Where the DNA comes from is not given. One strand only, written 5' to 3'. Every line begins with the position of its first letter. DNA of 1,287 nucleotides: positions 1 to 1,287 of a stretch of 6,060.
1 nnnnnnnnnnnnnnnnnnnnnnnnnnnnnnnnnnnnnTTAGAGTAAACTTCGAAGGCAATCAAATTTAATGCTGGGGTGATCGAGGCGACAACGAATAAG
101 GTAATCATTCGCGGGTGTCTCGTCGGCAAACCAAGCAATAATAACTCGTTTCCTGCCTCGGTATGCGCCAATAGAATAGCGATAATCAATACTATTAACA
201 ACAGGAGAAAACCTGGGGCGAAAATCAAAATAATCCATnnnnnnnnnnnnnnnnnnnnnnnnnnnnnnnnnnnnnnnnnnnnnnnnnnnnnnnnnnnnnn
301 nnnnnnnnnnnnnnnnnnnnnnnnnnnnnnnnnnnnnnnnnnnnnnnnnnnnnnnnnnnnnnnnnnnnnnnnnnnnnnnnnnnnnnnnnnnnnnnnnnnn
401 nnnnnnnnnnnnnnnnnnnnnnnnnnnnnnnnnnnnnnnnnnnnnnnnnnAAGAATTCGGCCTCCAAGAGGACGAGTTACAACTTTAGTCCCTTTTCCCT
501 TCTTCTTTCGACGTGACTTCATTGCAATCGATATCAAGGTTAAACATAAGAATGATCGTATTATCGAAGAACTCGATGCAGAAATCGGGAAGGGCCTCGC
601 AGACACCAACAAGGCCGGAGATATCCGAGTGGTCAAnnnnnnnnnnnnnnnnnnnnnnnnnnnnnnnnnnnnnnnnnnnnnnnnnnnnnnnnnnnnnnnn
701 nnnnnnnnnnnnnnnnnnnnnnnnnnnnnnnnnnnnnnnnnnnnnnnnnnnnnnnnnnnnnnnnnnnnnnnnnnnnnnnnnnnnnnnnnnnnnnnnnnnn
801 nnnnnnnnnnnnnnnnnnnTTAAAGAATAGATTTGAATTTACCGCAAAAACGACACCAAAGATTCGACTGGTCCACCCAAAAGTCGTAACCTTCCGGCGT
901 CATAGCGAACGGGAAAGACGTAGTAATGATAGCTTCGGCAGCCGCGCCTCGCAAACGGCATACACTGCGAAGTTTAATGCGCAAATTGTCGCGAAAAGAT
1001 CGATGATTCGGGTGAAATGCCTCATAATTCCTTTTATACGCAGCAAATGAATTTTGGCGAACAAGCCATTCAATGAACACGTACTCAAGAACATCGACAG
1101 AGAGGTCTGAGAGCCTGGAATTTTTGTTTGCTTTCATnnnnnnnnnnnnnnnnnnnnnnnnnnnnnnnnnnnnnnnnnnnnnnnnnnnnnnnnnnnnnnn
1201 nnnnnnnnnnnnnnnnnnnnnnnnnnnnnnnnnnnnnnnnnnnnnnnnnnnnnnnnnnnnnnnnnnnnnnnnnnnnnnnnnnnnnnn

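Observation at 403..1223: Self-contained two-gene accessory cassette with its own promoter and the genome's only strong terminator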

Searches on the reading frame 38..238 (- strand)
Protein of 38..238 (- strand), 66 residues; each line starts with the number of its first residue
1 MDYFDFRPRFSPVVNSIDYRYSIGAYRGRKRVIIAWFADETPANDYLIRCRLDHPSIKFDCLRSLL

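Call 41: search_protein_families(library=phrogs, proteins=[window:41-238:-], max_evalue=10)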
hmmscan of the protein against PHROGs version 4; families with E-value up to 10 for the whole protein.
seq(66 aa): 1 family
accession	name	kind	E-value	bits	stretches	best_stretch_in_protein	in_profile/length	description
phrog_4635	-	unknown function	0.42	11.9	1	16-39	52-76/103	-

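Call 64: search_protein_families(library=padloc, proteins=[window:38-238:-], max_evalue=1)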
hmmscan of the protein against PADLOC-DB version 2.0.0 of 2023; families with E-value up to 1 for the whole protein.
window:38-238:- (66 aa): 0 families

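Call 65: search_protein_families(library=ncbifam, proteins=[window:38-238:-], max_evalue=1)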
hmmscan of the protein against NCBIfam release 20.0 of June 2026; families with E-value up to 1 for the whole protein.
window:38-238:- (66 aa): 0 families

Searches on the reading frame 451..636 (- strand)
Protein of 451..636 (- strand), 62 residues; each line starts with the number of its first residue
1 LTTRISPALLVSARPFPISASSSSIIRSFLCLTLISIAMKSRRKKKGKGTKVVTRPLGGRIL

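Call 95: find_homologous_proteins(query=window:451-636:-, max_evalue=1)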
Query window:451-636:- (62 aa): 1 proteins with E <= 1 among 1 candidates.
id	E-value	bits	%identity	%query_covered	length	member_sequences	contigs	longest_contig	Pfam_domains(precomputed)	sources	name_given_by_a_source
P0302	1.5e-8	52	78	60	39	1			-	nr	nr:MAG TPA: hypothetical protein [Microviridae sp.]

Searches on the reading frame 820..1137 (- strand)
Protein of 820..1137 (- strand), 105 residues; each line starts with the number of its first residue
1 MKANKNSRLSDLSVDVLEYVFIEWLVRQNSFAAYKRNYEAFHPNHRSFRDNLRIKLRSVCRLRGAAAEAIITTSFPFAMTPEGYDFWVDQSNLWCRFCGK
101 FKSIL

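Call 7: search_protein_families(library=pfam, proteins=[window:820-1137:-], max_evalue=0.1)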
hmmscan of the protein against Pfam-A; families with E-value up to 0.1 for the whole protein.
window:820-1137:- (105 aa): 0 families

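Call 8: search_protein_families(library=phrogs, proteins=[window:820-1137:-], max_evalue=0.1)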
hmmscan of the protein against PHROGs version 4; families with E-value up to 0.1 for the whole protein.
window:820-1137:- (105 aa): 3 families
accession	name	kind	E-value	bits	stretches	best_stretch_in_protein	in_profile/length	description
phrog_30073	-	unknown function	0.015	16.6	1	69-89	57-77/81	-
phrog_10949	-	unknown function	0.028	15.9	1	69-91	54-76/80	-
phrog_8827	-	unknown function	0.095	14.1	1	23-84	33-95/139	-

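Call 10: search_dna_similar(query=window:820-1137:-, collection=phages, mode=protein, max_evalue=0.01)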
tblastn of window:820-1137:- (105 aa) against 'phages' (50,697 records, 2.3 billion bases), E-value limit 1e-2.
Records with a match: 8; places in all: 8; records where one place covers at least 80% of the query: 8.
Best place of each record, by identity: <60% 8.
By first word of the organism name: Microviridae 8.
By host as written in the record: - 8.
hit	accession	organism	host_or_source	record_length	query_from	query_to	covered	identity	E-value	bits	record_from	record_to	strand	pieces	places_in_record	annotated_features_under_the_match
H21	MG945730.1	Microviridae sp.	pig feces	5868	1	105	100%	33.3%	2e-11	64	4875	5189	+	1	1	similar to hypothetical protein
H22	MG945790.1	Microviridae sp.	pig feces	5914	1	101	96%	34.7%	8e-14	71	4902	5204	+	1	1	similar to hypothetical protein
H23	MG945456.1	Microviridae sp.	masked civet feces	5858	1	98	93%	34.7%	6e-12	66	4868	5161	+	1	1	similar to hypothetical protein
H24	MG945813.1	Microviridae sp.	pig feces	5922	1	105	100%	32.4%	3e-13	69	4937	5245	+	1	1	similar to hypothetical protein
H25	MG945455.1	Microviridae sp.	musk deer feces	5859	1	94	90%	35.1%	9e-15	74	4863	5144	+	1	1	similar to hypothetical protein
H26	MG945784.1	Microviridae sp.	pig feces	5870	12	105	90%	35.1%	2e-12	67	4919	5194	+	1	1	similar to hypothetical protein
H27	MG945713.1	Microviridae sp.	pig feces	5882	12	105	90%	34.0%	5e-12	66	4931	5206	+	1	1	similar to hypothetical protein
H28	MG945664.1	Microviridae sp.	pig feces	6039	12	97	82%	33.7%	1e-6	50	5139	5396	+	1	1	similar to hypothetical protein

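Call 16: find_homologous_proteins(query=window:820-1137:-)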
Query window:820-1137:- (105 aa): 63 proteins with E <= 0.001 among 63 candidates.
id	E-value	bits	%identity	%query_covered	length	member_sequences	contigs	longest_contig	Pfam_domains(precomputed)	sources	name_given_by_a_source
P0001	1.2e-61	223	93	100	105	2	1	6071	-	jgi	-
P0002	3.5e-56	206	86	100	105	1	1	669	-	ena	-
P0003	7.3e-51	189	79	100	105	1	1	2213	-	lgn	-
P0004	1.6e-50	188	80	100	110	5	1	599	-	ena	-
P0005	4.8e-49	183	79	100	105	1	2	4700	-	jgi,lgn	-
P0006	9.3e-49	182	78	100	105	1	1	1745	-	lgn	-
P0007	1.3e-48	181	76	100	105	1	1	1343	-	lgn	-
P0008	1.5e-48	181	76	100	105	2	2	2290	-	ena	-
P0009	5.9e-48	179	77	100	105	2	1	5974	-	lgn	-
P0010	1.6e-47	178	77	98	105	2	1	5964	-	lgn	-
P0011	2.8e-47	177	74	100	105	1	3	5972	-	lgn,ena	-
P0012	5.5e-47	176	76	100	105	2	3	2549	-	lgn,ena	-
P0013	1.0e-46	175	75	100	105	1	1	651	-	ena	-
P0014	1.4e-46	175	74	100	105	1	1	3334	-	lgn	-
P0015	1.8e-46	175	73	100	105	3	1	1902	-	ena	-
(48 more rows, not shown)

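Call 31: find_encoding_contigs(protein=P0001, flank=10000, max_places=3)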
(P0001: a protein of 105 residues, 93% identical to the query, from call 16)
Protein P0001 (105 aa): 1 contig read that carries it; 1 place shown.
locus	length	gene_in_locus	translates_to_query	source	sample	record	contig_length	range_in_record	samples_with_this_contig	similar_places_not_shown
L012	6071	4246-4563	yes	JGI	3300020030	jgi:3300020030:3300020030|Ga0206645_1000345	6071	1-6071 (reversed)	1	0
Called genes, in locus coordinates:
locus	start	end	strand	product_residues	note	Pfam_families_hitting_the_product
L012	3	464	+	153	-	?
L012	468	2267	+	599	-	PF02305:Phage_F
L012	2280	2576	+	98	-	-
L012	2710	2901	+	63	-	-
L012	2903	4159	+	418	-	-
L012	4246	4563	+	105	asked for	-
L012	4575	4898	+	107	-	-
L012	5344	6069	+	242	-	?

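Call 37: predict_structure(alignment_id=A1)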
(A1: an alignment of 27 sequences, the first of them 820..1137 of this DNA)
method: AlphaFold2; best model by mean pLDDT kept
length: 105 residues; sequences in the alignment: 27
mean_pLDDT: 85.3   pTM: 0.78
mean pLDDT of the five models: 85.3, 85.0, 77.6, 74.8, 74.2
residues with pLDDT >= 90: 56; 70-90: 35; 50-70: 10; < 50: 4
segments of 3 or more residues with pLDDT < 50: 1-4
pLDDT, mean of each block of 10 residues (from residue 1): 55 88 96 95 85 88 76 91 96 91 70
secondary structure, 60 per line:
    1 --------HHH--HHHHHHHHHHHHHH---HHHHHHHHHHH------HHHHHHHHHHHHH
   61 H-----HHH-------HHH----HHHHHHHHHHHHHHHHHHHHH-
elements in order: H14-27 H31-41 H48-61 H84-104

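Call 43: fold_search(model_id=the predicted structure, library=pdb)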
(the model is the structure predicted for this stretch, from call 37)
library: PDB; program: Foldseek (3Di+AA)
matches with E <= 10: 7; with E <= 0.001: 0
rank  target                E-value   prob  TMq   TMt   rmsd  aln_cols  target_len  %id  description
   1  9zll_A                3.3e+00  0.06  0.28  0.09   8.3       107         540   16  Complex of N-terminal BrxC walker B, BrxB, and N-termianl PglZ from the Acinetobacter BREX system (released 2026-04-08)
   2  2dme_MODEL_1_A        6.1e+00  0.04  0.25  0.23  10.0       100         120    8  Solution structure of the TFIIS domain II of human PHD finger protein 3 (released 2006-10-21)
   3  9zll_C                6.8e+00  0.06  0.27  0.08   8.2        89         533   12  Complex of N-terminal BrxC walker B, BrxB, and N-termianl PglZ from the Acinetobacter BREX system (released 2026-04-08)
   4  9zdx_C                6.8e+00  0.03  0.25  0.09   8.7       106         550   16  Dimer of ATPase BrxC containing a Walker B mutation and bound to ATP from the Acinetobacter BREX system (released 2026-04-08)
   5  5gwj_A                7.1e+00  0.04  0.23  0.06  11.7       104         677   14  Structure of a Human topoisomerase IIbeta fragment in complex with DNA and E7873S (released 2017-08-23)
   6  5v8f_E                8.0e+00  0.03  0.20  0.08  12.0        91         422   12  Structural basis of MCM2-7 replicative helicase loading by ORC-Cdc6 and Cdt1 (released 2017-05-10)
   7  8zp4_E                8.9e+00  0.03  0.23  0.08  11.8        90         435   13  Cryo-EM structure of origin recognition complex (Orc1 to 5) with ARS1 DNA bound (released 2025-04-16)

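Call 58: search_protein_representatives(alignment_id=A1)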
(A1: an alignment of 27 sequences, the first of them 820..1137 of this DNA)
Query: 27 sequences, 105 profile positions. Proteins with E-value up to 0.001 (for the whole library): 98; up to 1e-10: 30; up to 1e-30: 2. The best 98 are listed.
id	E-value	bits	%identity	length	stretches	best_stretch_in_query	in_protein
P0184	8.0e-42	158.1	-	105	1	1-105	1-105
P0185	2.5e-33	130.9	-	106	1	5-105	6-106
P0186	1.7e-30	121.7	-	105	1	1-103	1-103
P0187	3.5e-29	117.5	-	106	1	2-105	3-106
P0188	3.5e-29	117.5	-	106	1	1-104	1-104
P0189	4.1e-29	117.3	-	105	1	1-104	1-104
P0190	9.4e-27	109.7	-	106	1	7-104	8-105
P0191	1.5e-26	109.0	-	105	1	1-105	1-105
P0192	8.2e-26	106.7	-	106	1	2-103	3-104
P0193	1.0e-25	106.4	-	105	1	1-105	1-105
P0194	2.3e-25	105.3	-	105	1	1-103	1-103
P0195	9.2e-25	103.3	-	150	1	1-104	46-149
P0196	5.0e-24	100.9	-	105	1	1-102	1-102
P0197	2.6e-23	98.6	-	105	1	1-104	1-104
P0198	1.2e-22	96.5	-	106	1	1-104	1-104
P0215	1.4e-08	51.3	-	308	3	62-103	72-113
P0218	1.6e-07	47.9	-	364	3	47-99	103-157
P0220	7.9e-07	45.7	-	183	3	9-103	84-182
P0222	1.2e-06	45.1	-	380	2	39-100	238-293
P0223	1.8e-06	44.5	-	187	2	62-99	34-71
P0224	4.5e-06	43.2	-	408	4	19-95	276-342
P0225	5.1e-06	43.1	-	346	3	65-96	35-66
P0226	5.9e-06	42.9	-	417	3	21-102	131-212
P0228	1.1e-05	42.0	-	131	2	65-96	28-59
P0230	1.3e-05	41.8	-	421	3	52-103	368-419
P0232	1.4e-05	41.6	-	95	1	16-101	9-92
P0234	4.2e-05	40.1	-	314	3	36-96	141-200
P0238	7.0e-05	39.4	-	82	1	20-101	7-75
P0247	1.6e-04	38.2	-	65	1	61-100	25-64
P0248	1.7e-04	38.2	-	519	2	68-98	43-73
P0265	5.7e-04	36.5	-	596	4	67-95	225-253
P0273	6.6e-04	36.3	-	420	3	18-98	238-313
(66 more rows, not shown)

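Call 59: search_protein_families(library=pfam, proteins=[P0215, P0218, P0222, P0224, P0226, P0230, P0248, P0265, P0273, P0234], max_evalue=0.01)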
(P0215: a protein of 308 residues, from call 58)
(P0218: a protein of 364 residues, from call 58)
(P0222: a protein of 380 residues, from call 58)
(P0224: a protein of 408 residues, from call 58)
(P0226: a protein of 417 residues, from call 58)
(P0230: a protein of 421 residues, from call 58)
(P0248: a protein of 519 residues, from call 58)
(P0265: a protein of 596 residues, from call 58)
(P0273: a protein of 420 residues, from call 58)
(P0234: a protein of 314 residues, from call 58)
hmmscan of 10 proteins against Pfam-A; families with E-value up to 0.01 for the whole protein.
P0215 (308 aa): 0 families

P0218 (364 aa): 0 families

P0222 (380 aa): 1 family
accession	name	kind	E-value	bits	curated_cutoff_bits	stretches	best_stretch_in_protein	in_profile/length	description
PF05517.18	p25-alpha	-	0.0041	17.8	22.6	0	123-150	12-39/153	p25-alpha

P0224 (408 aa): 0 families

P0226 (417 aa): 0 families

P0230 (421 aa): 0 families

P0248 (519 aa): 1 family
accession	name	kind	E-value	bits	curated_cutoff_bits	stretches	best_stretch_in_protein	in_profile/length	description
PF18346.7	SH3_15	-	0.0061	17.3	24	0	189-253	1-24/67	Mind bomb SH3 repeat domain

P0265 (596 aa): 0 families

P0273 (420 aa): 1 family
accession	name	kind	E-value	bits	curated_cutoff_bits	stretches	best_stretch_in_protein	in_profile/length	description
PF18192.6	DNTTIP1_dimer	-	0.0019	19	26.1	1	230-278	11-57/69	DNTTIP1 dimerisation domain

P0234 (314 aa): 2 families
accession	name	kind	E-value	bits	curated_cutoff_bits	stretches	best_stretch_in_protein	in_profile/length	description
PF14027.11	Questin_oxidase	-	6.1e-05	23.2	27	0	128-166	41-73/340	Questin oxidase-like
PF12239.13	DUF3605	-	0.0026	18.4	23.6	0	236-288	6-59/154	Protein of unknown function (DUF3605)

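Call 61: list_cluster_members(proteins=[P0215, P0218, P0220, P0223, P0225, P0228, P0247, P0238, P0232, P0265])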
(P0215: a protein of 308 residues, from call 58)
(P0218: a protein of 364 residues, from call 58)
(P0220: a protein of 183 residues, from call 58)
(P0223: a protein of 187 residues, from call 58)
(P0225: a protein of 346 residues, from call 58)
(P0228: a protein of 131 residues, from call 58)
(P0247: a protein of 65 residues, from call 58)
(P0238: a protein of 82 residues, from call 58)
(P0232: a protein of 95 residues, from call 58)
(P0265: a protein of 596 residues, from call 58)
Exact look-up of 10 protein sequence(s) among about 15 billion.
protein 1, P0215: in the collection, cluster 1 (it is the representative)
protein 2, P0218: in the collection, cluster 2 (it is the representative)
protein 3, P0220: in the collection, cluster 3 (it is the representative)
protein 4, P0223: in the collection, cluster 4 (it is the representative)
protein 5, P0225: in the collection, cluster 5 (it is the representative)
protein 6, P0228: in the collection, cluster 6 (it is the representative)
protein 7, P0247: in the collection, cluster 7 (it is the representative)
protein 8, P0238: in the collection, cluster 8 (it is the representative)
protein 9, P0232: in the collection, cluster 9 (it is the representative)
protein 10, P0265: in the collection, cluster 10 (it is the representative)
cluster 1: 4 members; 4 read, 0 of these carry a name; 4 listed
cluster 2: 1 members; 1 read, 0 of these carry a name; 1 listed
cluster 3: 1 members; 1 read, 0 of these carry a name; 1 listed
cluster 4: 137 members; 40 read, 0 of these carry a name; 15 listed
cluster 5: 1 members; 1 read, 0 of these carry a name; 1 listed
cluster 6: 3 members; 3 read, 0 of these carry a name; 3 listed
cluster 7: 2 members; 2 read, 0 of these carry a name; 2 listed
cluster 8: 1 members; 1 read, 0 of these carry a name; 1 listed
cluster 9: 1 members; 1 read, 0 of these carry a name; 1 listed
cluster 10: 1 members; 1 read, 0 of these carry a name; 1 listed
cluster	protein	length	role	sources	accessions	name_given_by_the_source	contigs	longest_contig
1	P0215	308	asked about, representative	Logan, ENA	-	-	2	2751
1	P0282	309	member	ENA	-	-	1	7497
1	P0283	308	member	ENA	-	-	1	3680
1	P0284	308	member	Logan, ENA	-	-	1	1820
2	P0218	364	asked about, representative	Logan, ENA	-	-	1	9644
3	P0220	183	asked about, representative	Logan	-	-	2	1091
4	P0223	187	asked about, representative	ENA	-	-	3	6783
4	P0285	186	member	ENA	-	-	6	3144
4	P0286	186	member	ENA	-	-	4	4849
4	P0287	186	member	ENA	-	-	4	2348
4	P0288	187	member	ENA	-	-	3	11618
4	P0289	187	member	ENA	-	-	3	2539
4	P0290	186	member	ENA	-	-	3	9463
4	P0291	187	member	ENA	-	-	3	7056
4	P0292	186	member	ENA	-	-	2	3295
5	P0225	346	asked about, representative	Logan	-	-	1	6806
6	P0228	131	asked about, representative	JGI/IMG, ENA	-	-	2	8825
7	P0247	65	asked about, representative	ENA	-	-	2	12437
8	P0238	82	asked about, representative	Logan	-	-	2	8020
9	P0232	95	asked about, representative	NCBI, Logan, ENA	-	-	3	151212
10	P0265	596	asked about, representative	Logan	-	-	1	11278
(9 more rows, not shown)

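Call 62: search_solved_structures(query=A1, max_evalue=10)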
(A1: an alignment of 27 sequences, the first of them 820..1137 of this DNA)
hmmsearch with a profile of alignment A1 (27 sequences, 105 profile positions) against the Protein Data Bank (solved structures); distinct sequences matched with E-value up to 10: 3.
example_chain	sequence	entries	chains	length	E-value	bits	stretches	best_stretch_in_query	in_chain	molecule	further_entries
7qfu_A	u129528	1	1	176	0.43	14.3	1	11-47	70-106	Peptidoglycan hydrolase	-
6hif_G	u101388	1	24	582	0.79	13.5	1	65-103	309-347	Hydrazine dehydrogenase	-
9t0z_9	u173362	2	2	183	1.6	12.5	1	27-93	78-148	Ribosome hibernation promoting factor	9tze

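Call 64: search_protein_families(library=padloc, proteins=[window:820-1137:-], max_evalue=1)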
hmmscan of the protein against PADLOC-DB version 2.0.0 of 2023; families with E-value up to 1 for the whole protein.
window:820-1137:- (105 aa): 0 families

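Call 65: search_protein_families(library=ncbifam, proteins=[window:820-1137:-, P0218, P0225], max_evalue=1)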
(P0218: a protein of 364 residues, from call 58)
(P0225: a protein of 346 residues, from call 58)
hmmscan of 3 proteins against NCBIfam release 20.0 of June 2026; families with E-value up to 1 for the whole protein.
window:820-1137:- (105 aa): 0 families

P0218 (364 aa): 1 family
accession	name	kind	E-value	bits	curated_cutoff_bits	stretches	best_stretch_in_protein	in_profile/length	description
NF043018.1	mycofact_MftB_2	exception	0.13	12.4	62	0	332-362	23-53/76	mycofactocin biosynthesis chaperone MftB2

P0225 (346 aa): 1 family
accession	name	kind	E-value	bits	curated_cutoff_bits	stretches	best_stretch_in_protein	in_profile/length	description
NF047472.1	LA_3696_Nterm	subfamily_domain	0.042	13.7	32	0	111-133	6-28/51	LA_3696 family protein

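Call 83: search_dna_similar(query=P0223, collection=phages, mode=protein, max_evalue=0.001, max_rows=15)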
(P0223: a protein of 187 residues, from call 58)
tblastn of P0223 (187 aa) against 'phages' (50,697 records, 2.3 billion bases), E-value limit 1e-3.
No match.

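Call 84: search_dna_similar(query=P0225, collection=phages, mode=protein, max_evalue=0.001, max_rows=15)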
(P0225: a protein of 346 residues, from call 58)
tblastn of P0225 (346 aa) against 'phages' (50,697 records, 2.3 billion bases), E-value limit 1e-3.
No match.

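Call 123: find_related_loci(query=P0223, collection=viral_contigs, flank=6000)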
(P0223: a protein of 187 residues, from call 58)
Query P0223 (187 aa) in viral_contigs; peptide patterns used: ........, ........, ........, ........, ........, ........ (x = any residue, [..] = any of these).
21 stretches matched a pattern; 1 encode a relative of the query (tblastn E <= 1e-3); 1 distinct loci.
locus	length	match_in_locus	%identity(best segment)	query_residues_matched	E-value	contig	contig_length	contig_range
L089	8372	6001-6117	57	42-169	1e-5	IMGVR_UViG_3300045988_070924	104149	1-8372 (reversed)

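Call 124: find_related_loci(query=P0232, collection=viral_contigs, flank=6000)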
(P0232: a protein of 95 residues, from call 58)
Query P0232 (95 aa) in viral_contigs; peptide patterns used: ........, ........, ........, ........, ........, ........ (x = any residue, [..] = any of these).
5 stretches matched a pattern, but none encodes a relative of the query by tblastn (E <= 1e-3).
